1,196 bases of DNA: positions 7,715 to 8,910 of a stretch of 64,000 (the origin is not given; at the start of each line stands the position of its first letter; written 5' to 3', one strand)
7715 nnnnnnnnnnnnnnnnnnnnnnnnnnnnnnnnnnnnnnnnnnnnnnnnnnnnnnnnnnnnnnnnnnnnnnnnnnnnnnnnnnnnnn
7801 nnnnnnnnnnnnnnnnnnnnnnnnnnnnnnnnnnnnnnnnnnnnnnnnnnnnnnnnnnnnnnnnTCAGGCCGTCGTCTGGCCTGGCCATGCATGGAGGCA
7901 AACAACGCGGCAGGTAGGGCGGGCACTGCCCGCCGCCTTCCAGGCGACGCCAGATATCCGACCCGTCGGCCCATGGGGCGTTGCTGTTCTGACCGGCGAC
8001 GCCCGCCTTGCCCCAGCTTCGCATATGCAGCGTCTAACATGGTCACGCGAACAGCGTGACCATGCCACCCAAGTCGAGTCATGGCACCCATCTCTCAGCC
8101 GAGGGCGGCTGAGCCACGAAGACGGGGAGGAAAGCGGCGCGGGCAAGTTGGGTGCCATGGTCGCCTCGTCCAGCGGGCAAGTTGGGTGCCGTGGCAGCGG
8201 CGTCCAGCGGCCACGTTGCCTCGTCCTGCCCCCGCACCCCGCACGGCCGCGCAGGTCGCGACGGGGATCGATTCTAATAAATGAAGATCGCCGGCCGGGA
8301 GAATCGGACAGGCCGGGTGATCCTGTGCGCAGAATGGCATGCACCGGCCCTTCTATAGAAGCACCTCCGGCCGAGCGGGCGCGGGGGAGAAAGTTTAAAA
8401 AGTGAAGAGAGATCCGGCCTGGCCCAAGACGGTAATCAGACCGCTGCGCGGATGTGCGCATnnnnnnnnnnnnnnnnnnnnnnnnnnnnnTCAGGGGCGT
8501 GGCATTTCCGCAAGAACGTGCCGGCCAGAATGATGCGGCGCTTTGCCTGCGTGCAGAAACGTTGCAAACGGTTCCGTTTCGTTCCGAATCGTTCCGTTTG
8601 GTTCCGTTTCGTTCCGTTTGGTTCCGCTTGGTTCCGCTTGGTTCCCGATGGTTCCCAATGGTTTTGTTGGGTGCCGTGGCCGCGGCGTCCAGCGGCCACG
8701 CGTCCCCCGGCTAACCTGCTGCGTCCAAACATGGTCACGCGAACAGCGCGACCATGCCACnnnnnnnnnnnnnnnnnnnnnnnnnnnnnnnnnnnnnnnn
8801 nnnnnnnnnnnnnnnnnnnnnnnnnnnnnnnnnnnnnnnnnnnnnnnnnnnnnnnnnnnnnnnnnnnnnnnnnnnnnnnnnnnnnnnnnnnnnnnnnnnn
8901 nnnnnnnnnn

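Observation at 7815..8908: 1.1-kb gene-free region built from hairpin repeats, duplicated 36-bp units and a 10-bp tandem array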

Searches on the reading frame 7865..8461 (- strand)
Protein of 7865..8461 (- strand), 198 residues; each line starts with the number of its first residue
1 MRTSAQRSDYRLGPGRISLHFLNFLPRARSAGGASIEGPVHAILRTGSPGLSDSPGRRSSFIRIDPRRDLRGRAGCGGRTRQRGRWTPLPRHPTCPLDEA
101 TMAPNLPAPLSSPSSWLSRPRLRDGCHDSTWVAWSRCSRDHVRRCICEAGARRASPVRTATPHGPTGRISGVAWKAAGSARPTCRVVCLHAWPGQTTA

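Call 30: search_protein_families(library=pfam, proteins=[window:7865-8461:-])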
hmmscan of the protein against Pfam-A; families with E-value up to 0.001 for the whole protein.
window:7865-8461:- (198 aa): 0 families

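Call 49: search_protein_families(library=pfam, max_evalue=1, proteins=[window:7865-8461:-])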
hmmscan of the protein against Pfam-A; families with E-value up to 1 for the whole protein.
window:7865-8461:- (198 aa): 0 families

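Call 78: find_homologous_proteins(query=window:7865-8461:-, max_evalue=0.001)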
Query window:7865-8461:- (198 aa): 1 proteins with E <= 0.001 among 2917 candidates.
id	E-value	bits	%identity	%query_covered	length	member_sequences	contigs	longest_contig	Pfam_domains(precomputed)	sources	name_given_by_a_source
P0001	6.7e-129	446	100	100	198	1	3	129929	-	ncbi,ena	-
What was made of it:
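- Checked: The 198-aa ORF that a public gene caller placed here has no homologue other than itself among 5.8 billion proteins (call 78).
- Tried and rejected: The 198-aa ORF has no homologue (call 78).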

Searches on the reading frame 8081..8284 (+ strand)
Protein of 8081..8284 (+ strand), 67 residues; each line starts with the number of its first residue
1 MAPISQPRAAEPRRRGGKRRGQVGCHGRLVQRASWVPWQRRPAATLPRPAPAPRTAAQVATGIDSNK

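Call 49: search_protein_families(library=pfam, max_evalue=1, proteins=[window:8081-8284:+])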
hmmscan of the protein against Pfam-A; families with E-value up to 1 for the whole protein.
window:8081-8284:+ (67 aa): 1 family
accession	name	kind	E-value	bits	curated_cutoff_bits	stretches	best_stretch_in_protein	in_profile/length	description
PF08138.16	Sex_peptide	-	0.011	16.3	25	1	25-55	12-40/55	Sex peptide (SP) family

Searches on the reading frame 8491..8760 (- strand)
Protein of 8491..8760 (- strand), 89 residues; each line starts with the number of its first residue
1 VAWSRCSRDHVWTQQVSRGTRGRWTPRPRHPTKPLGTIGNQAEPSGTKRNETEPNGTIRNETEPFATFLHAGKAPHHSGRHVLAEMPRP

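Call 49: search_protein_families(library=pfam, max_evalue=1, proteins=[window:8491-8760:-])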
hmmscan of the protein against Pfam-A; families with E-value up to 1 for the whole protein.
window:8491-8760:- (89 aa): 1 family
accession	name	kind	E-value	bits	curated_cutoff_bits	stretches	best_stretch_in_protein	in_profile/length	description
PF17693.6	DUF5539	-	0.00046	20.2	25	1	2-52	54-102/251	Family of unknown function (DUF5539)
